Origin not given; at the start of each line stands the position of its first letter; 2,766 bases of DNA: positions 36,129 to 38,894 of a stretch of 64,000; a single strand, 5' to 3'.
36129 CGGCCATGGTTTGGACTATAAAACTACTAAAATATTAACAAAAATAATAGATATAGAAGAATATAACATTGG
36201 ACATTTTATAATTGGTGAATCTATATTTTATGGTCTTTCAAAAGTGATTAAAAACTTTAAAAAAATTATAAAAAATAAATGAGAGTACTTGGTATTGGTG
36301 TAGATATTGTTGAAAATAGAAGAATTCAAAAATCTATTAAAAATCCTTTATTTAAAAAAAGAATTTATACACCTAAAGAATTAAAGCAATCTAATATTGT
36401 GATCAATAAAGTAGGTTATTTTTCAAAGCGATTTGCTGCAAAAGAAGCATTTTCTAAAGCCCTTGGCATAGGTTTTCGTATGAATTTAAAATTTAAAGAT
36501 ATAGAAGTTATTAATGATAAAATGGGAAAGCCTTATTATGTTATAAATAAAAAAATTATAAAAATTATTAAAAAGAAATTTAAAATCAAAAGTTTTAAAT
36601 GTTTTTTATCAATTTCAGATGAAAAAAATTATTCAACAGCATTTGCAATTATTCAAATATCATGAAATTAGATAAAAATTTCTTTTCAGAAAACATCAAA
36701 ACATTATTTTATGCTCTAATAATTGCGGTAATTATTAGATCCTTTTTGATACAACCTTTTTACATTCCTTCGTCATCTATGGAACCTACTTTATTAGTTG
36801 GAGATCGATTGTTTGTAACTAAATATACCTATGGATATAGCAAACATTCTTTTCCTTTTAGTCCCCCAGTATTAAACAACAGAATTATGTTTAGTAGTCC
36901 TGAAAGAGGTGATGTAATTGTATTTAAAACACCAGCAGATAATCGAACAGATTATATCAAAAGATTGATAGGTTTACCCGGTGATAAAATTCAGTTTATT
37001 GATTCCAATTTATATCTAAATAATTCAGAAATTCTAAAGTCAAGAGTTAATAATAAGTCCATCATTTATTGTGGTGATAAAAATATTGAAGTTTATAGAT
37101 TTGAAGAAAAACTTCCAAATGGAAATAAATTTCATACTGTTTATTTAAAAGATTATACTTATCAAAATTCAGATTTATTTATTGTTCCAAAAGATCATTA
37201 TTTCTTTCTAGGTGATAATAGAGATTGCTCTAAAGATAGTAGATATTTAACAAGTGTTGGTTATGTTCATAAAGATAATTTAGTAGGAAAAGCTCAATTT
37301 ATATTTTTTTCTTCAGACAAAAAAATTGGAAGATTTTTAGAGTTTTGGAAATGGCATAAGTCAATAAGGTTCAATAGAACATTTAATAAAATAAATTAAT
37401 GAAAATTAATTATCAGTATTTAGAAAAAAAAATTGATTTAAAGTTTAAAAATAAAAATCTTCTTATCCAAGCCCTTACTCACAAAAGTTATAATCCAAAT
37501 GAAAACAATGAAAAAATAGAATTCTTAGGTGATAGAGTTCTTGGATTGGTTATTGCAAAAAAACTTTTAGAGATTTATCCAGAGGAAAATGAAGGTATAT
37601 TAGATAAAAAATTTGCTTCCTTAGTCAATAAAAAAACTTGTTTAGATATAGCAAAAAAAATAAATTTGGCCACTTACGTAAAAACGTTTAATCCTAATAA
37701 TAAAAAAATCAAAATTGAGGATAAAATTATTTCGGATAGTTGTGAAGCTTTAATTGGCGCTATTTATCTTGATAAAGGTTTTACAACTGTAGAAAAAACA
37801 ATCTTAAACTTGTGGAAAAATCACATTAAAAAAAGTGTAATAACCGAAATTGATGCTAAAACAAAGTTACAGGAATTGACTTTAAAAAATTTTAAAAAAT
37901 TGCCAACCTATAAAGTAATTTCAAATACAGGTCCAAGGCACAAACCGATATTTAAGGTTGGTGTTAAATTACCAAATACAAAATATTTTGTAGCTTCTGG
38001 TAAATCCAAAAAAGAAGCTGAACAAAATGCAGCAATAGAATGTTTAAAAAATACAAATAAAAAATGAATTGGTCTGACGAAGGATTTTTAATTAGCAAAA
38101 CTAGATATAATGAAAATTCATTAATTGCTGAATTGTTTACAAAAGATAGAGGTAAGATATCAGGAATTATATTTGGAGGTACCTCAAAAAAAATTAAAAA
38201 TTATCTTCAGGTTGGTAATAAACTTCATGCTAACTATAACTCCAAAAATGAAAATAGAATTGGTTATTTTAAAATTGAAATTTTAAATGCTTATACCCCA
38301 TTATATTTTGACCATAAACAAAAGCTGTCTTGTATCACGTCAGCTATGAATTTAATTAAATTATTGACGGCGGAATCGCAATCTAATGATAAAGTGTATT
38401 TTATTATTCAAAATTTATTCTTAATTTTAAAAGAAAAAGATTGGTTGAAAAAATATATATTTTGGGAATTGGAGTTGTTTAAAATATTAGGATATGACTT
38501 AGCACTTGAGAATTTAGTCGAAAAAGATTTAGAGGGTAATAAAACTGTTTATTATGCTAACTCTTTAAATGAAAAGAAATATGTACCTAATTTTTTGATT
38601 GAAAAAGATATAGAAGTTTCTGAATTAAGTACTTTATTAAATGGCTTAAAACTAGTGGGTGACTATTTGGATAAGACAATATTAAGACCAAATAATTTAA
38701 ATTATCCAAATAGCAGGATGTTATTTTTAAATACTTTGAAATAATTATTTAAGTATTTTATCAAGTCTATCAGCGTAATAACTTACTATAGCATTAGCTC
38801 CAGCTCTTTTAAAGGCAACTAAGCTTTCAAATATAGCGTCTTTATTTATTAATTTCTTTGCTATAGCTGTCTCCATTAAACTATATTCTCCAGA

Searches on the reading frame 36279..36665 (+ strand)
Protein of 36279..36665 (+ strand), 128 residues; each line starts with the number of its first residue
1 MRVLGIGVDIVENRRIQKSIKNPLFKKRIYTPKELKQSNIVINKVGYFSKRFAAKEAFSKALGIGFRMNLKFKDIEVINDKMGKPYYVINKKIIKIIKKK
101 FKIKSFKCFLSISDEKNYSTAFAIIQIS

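Call 18: find_encoding_contigs(protein=window:36279-36665:+, flank=4000, max_places=10)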
Protein window:36279-36665:+ (128 aa): no gene with exactly this product is on record in the collection.

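Call 34: search_protein_families(library=ncbifam, max_evalue=1e-10, proteins=[window:36279-36665:+])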
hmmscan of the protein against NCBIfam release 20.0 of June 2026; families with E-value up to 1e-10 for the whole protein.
window:36279-36665:+ (128 aa): 9 families
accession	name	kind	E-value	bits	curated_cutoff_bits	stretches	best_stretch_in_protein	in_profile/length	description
TIGR00516.1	acpS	equivalog_domain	1.1e-25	90.3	59.8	1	3-126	2-121/125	holo-ACP synthase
NF011253.0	PRK14659.1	equivalog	1.3e-25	90.4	156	1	3-126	2-120/123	holo-[acyl-carrier-protein] synthase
NF011254.0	PRK14660.1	equivalog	3.9e-25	88.3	195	1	3-125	2-123/125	holo-[acyl-carrier-protein] synthase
NF011250.0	PRK14656.1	equivalog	1.4e-24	86.5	175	1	3-125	2-123/126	holo-[acyl-carrier-protein] synthase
TIGR00556.1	pantethn_trn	domain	1.1e-23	83.7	45.35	1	4-126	3-126/128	phosphopantetheine--protein transferase domain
NF011251.0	PRK14657.1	equivalog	4e-20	72.1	165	1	3-124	2-120/123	holo-[acyl-carrier-protein] synthase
NF000832.0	PRK00070.3-2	equivalog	2e-17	63.6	107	1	3-125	2-114/116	holo-ACP synthase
NF011257.0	PRK14663.1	equivalog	7.9e-15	54.9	186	1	5-126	2-118/123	holo-[acyl-carrier-protein] synthase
NF000831.0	PRK00070.3-1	equivalog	3.2e-11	43.2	124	1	1-126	1-128/130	holo-ACP synthase AcpS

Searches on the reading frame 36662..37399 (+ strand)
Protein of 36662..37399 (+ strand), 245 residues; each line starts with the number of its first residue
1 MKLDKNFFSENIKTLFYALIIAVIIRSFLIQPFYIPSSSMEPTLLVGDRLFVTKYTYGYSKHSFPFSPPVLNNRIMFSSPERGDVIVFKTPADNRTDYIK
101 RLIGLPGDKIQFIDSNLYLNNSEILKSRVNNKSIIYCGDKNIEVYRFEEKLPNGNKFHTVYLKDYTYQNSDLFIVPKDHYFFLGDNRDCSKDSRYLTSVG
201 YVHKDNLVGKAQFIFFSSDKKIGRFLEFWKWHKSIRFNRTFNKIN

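Call 34: search_protein_families(library=ncbifam, max_evalue=1e-10, proteins=[window:36662-37399:+])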
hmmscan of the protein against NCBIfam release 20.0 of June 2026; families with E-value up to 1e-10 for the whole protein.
window:36662-37399:+ (245 aa): 2 families
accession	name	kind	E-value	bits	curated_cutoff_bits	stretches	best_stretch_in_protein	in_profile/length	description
TIGR02227.1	sigpep_I_bact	equivalog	4.1e-50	169.8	47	1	12-218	2-161/162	signal peptidase I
NF008114.0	PRK10861.1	equivalog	6.7e-44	150.5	277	2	8-113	60-159/324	signal peptidase I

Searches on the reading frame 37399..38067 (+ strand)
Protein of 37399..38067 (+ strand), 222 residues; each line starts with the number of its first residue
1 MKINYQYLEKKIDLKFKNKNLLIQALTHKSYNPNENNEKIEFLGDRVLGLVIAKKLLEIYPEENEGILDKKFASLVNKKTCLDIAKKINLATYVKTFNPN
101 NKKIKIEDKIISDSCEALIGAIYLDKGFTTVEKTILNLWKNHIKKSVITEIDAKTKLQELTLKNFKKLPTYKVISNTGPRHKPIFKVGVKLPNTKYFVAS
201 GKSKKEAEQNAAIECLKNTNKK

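Call 34: search_protein_families(library=ncbifam, max_evalue=1e-10, proteins=[window:37399-38067:+])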
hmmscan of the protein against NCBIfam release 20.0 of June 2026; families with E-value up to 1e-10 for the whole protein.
window:37399-38067:+ (222 aa): 1 family
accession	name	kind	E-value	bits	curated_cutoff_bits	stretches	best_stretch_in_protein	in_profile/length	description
TIGR02191.1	RNaseIII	equivalog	8.9e-64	215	166.25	1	8-218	1-218/219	ribonuclease III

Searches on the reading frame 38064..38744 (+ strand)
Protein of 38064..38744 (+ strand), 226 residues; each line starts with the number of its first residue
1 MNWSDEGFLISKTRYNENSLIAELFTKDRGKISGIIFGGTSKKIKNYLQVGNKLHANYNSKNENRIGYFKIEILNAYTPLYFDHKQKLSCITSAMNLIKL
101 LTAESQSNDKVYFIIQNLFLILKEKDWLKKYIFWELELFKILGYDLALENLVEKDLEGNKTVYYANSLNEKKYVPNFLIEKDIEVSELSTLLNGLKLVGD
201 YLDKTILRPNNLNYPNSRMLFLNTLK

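Call 34: search_protein_families(library=ncbifam, max_evalue=1e-10, proteins=[window:38064-38744:+])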
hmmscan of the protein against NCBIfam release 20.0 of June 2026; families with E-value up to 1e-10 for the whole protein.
window:38064-38744:+ (226 aa): 1 family
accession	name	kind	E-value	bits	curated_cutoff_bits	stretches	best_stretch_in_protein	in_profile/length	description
TIGR00613.1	reco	equivalog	3e-19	69.4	48.7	1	4-149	2-148/239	DNA repair protein RecO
